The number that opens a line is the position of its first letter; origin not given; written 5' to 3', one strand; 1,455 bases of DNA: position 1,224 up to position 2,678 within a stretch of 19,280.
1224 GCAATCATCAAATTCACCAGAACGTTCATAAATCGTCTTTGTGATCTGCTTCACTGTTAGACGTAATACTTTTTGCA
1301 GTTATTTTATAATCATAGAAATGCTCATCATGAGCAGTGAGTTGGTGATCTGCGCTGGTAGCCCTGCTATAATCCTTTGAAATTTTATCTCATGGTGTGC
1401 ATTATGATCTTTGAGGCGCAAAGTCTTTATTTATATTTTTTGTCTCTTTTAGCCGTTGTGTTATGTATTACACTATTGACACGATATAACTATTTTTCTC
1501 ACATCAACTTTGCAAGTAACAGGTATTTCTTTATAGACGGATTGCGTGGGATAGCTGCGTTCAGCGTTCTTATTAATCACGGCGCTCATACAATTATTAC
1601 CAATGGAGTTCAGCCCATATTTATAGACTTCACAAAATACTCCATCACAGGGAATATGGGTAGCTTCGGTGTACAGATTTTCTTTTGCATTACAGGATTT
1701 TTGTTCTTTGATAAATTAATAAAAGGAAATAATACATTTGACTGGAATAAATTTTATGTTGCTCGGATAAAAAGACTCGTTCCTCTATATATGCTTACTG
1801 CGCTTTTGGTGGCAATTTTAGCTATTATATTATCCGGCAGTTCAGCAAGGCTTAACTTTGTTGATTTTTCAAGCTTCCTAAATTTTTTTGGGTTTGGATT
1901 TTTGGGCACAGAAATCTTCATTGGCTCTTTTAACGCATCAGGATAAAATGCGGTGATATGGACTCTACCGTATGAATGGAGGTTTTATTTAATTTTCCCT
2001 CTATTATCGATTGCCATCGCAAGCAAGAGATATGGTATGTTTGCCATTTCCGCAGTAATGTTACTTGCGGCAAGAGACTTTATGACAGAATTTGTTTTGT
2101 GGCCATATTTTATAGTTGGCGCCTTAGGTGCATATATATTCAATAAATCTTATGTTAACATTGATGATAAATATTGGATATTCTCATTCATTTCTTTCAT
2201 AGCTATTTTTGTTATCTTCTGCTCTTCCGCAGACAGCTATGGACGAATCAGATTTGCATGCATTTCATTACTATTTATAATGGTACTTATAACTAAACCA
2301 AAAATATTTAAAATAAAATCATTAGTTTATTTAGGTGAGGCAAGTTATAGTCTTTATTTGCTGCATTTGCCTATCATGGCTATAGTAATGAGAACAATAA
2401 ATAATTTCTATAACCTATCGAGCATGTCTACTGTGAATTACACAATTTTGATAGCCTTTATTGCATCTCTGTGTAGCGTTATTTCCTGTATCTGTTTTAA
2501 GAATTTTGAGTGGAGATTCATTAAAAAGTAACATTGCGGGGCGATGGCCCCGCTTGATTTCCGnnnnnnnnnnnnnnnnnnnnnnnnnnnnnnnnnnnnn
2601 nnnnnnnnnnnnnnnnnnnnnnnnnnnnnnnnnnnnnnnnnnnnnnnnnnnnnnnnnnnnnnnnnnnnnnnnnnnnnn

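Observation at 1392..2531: Lysogenic-conversion O-acyltransferase interrupted by a single in-frame TAA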

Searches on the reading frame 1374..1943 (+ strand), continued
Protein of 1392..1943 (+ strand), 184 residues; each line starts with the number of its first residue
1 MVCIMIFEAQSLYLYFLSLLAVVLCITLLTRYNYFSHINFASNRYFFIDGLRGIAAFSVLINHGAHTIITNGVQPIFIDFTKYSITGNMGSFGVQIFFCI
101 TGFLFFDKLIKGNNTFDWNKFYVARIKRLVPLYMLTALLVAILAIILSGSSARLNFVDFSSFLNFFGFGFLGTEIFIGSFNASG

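Call 43: predict_structure(alignment_id=A2)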
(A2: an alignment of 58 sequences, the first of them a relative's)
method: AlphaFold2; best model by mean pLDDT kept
length: 377 residues; sequences in the alignment: 58
mean_pLDDT: 90.6   pTM: 0.91
mean pLDDT of the five models: 90.6, 90.2, 89.7, 88.9, 87.4
residues with pLDDT >= 90: 254; 70-90: 108; 50-70: 13; < 50: 2
segments of 3 or more residues with pLDDT < 50: none
pLDDT, mean of each block of 10 residues (from residue 1): 85 98 96 90 98 96 90 90 94 95 89 88 89 92 92 90 75 89 72 82 86 89 82 91 93 90 97 94 96 97 98 94 95 96 96 98 91 63
secondary structure, 60 per line:
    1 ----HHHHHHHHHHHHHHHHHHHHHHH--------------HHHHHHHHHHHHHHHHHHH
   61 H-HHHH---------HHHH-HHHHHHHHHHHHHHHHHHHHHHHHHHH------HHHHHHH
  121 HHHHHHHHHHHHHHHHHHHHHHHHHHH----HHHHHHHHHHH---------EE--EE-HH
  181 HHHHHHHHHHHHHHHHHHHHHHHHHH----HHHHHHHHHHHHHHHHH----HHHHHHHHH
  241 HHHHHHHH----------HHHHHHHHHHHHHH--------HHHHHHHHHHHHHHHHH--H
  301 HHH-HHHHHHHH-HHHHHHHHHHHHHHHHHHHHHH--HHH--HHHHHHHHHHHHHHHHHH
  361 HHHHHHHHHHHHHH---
elements in order: H5-27 H42-61 H63-66 H76-79 H81-107 H114-147 H152-162 H179-206 H211-227 H232-248 H259-272 H281-297 H300-303 H305-312 H314-335 H343-374
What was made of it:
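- On Acyltransferase-3 (AT3, Pfam PF01757): The AlphaFold2 model of the intact allele (pLDDT 90.6, pTM 0.91) has an extra N-terminal helix (5-27), then ten core helices, with a short helix at 152-162 before helix 179-206 (call 43).
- In the AlphaFold2 model (pLDDT 90.6), residue 181 lies at the N-terminal end of helix 179-206, just after the re-entrant helix 152-162 (call 43). The break falls between structural elements, after the re-entrant loop and at the very start of a helix (call 43).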

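Call 47: fold_search(model_id=the predicted structure, library=pdb)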
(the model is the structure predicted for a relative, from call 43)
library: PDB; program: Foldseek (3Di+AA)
matches with E <= 10: 483; with E <= 0.001: 0
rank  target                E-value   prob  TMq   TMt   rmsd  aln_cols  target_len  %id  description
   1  4zyr_A                1.8e-01  0.14  0.16  0.16  18.3       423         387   13  Crystal structure of E. coli Lactose permease G46W/G262W bound to p-nitrophenyl alpha-D-galactopyranoside (alpha-NPG) (released 2015-07-29)
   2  8vlv_B                2.3e-01  0.72  0.35  0.27  16.9       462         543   12  Cryo-EM structure of human HGSNAT in inactive state (released 2024-06-26)
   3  8vli_B                2.5e-01  0.69  0.34  0.25  15.6       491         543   12  Cryo-EM structure of human HGSNAT bound with CoA and product analog (released 2024-06-26)
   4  6rz9                  2.5e-01  0.11  0.13  0.14  28.3       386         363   12  Crystal structure of the human cysteinyl leukotriene receptor 2 in complex with ONO-2770372 (released 2019-12-11)
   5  8thj_A                2.7e-01  0.15  0.16  0.12  20.1       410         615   11  Cryo-EM structure of the Tripartite ATP-independent Periplasmic (TRAP) transporter SiaQM from Haemophilus influenzae ( (released 2023-11-22)
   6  8u3f                  3.0e-01  0.10  0.15  0.14  18.1       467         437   13  Structure of Apo Sialin R168K mutant (released 2024-05-29)
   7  4zwb_A                3.8e-01  0.13  0.17  0.15  21.8       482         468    9  Crystal structure of maltose-bound human GLUT3 in the outward-occluded conformation at 2.4 angstrom (released 2015-07-22)
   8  7bp3_A                4.3e-01  0.12  0.18  0.17  19.7       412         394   14  Cryo-EM structure of the human MCT2 (released 2020-06-03)
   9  8vli_A                4.6e-01  0.57  0.35  0.26  17.7       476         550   13  Cryo-EM structure of human HGSNAT bound with CoA and product analog (released 2024-06-26)
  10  6rz6                  5.1e-01  0.06  0.11  0.12  28.1       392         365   12  Crystal structure of the human cysteinyl leukotriene receptor 2 in complex with ONO-2570366 (C2221 space group) (released 2019-12-11)
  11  7ru6_A                5.3e-01  0.10  0.14  0.15  18.7       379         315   13  Cryo-EM structure of the HIV-1 restriction factor human SERINC3 (released 2022-08-24)
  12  9w1p_A                6.0e-01  0.10  0.17  0.17  21.3       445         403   10  G6P-bound human SLC37A4 lateral dimer (released 2025-11-19)
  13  8zmr                  6.0e-01  0.08  0.15  0.15  21.4       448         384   10  Vesamicol-bound VAChT (released 2024-06-19)
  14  6hcl_B                6.0e-01  0.06  0.12  0.12  22.8       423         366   12  Crystal structure of a MFS transporter with Ligand at 2.69 Angstroem resolution (released 2019-07-03)
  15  6omm_R                6.2e-01  0.08  0.13  0.15  22.4       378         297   13  Cryo-EM structure of formyl peptide receptor 2/lipoxin A4 receptor in complex with Gi (released 2020-02-26)
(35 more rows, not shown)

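Call 54: search_protein_families(library=phrogs, proteins=[P0001], max_evalue=0.00001)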
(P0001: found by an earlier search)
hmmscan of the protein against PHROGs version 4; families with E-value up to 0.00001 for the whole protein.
P0001 (375 aa): 2 families
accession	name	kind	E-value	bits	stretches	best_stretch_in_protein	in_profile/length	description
phrog_3333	-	other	7.9e-44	151.1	1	39-374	4-356/372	O-acetyltransferase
phrog_6705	-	moron, auxiliary metabolic gene and host takeover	1.3e-14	54.4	1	43-354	11-329/647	O-antigen acetylase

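Call 55: search_protein_families(library=ncbifam, proteins=[P0001], max_evalue=0.001)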
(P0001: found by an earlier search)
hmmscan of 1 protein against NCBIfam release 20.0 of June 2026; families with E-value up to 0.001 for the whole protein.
P0001 (375 aa): 0 families

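Call 56: find_encoding_contigs(protein=P0016, flank=5000, max_places=3)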
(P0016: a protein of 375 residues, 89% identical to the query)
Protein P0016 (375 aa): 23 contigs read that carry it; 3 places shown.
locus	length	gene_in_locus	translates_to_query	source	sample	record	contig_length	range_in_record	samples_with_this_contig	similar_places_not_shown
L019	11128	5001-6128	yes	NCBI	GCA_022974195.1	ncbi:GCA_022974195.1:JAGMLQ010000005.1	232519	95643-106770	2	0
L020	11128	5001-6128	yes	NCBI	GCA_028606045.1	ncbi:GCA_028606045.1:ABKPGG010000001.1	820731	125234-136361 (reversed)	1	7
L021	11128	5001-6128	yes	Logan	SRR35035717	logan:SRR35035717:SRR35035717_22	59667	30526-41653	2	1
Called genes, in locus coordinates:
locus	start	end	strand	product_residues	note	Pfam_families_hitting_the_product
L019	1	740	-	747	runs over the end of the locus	PF05231:MASE1, PF00563:EAL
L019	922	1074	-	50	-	-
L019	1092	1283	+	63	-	PF11119:DUF2633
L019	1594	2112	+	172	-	PF05818:TraT (weak), PF13441:Gly-zipper_YMGG (weak), PF05433:Rick_17kDa_Anti (weak)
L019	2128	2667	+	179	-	PF17358:DUF5384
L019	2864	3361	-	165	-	PF10721:DUF2514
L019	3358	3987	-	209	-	PF00182:Glyco_hydro_19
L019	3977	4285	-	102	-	PF05449:Phage_holin_3_7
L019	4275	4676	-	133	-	PF16931:Phage_holin_8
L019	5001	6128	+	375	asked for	PF01757:Acyl_transf_3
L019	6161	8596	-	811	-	PF27114:Phage_tail_beta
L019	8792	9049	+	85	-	-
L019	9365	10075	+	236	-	PF02498:Bro-N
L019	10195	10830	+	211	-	-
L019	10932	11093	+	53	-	-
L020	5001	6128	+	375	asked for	PF01757:Acyl_transf_3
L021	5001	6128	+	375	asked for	PF01757:Acyl_transf_3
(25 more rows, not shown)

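Call 57: find_encoding_contigs(protein=P0021, flank=5000, max_places=3)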
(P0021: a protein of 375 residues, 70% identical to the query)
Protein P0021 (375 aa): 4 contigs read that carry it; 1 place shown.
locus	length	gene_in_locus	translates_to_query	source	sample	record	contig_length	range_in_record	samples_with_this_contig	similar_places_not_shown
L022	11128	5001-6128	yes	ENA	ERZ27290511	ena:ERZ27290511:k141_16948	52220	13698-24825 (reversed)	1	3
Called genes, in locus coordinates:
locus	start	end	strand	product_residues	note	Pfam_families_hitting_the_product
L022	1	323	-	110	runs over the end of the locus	-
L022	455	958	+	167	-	PF14302:DUF4377, PF03891:DUF333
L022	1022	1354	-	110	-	PF09864:MliC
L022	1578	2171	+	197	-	PF01292:Ni_hydr_CYTB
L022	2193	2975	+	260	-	-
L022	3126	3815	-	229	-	PF24199:DUF7424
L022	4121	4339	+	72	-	-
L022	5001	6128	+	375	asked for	PF01757:Acyl_transf_3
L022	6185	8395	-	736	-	PF09008:Head_binding, PF27114:Phage_tail_beta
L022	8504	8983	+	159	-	-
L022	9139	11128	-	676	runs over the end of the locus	PF26808:Phage_P22_gp16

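Call 58: find_encoding_contigs(protein=P0023, flank=5000, max_places=2)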
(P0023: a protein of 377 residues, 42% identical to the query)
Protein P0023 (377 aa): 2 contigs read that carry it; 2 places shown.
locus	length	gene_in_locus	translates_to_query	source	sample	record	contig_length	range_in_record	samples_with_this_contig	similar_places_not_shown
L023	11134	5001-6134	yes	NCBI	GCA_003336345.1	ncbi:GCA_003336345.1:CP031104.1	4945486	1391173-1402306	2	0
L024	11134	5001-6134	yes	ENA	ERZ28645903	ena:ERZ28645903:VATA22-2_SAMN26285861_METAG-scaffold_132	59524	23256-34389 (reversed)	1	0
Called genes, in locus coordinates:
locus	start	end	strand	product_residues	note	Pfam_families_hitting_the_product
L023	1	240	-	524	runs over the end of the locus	PF13646:HEAT_2, PF02653:BPD_transp_2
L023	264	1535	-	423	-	PF13433:Peripla_BP_5, PF13458:Peripla_BP_6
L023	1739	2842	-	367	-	PF01717:Meth_synt_2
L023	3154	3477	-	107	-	-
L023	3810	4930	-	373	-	PF01527:HTH_Tnp_1, PF13384:HTH_23 (faint), PF13518:HTH_28 (weak), PF13276:HTH_21, PF00665:rve, PF13683:rve_3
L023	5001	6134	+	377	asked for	PF01757:Acyl_transf_3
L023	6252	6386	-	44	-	-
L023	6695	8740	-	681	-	PF01432:Peptidase_M3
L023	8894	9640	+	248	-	PF00106:adh_short, PF01370:Epimerase (weak), PF08659:KR, PF13561:adh_short_C2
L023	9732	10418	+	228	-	PF00392:GntR, PF07729:FCD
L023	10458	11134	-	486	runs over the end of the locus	PF01232:Mannitol_dh, PF08125:Mannitol_dh_C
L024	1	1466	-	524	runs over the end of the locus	PF13646:HEAT_2, PF02653:BPD_transp_2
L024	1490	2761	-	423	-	PF13433:Peripla_BP_5, PF13458:Peripla_BP_6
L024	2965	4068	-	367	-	PF01717:Meth_synt_2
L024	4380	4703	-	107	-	-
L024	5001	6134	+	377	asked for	PF01757:Acyl_transf_3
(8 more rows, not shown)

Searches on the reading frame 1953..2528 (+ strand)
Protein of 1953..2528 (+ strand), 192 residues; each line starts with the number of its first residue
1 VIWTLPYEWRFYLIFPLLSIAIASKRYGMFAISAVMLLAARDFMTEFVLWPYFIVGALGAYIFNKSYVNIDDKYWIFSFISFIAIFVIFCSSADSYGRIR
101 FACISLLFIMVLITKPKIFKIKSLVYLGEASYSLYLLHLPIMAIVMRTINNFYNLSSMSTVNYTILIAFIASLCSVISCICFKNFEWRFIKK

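Call 6: search_protein_families(library=pfam, proteins=[window:1953-2528:+], max_evalue=0.01)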
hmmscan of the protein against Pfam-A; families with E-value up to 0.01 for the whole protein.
seq(192 aa): 1 family
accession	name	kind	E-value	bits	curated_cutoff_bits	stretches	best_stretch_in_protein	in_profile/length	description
PF01757.29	Acyl_transf_3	-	1.5e-13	50.9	31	1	2-178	125-320/326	Acyltransferase domain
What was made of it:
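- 1404..2531 (+): AT3-family (PF01757) O-acyltransferase gene, 375 codons in the intact allele. It is a pseudogene here. The alternative start is ATG 1392. Pfam E 9e-33 over profile positions 3-320 once the stop is bridged (call 6).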

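Call 54: search_protein_families(library=phrogs, proteins=[P0001], max_evalue=0.00001)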
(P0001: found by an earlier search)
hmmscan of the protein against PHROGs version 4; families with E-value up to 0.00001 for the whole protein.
P0001 (375 aa): 2 families
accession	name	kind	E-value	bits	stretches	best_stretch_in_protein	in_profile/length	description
phrog_3333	-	other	7.9e-44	151.1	1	39-374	4-356/372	O-acetyltransferase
phrog_6705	-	moron, auxiliary metabolic gene and host takeover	1.3e-14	54.4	1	43-354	11-329/647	O-antigen acetylase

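Call 55: search_protein_families(library=ncbifam, proteins=[P0001], max_evalue=0.001)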
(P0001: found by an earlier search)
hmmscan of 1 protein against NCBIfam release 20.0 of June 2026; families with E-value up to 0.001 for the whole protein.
P0001 (375 aa): 0 families
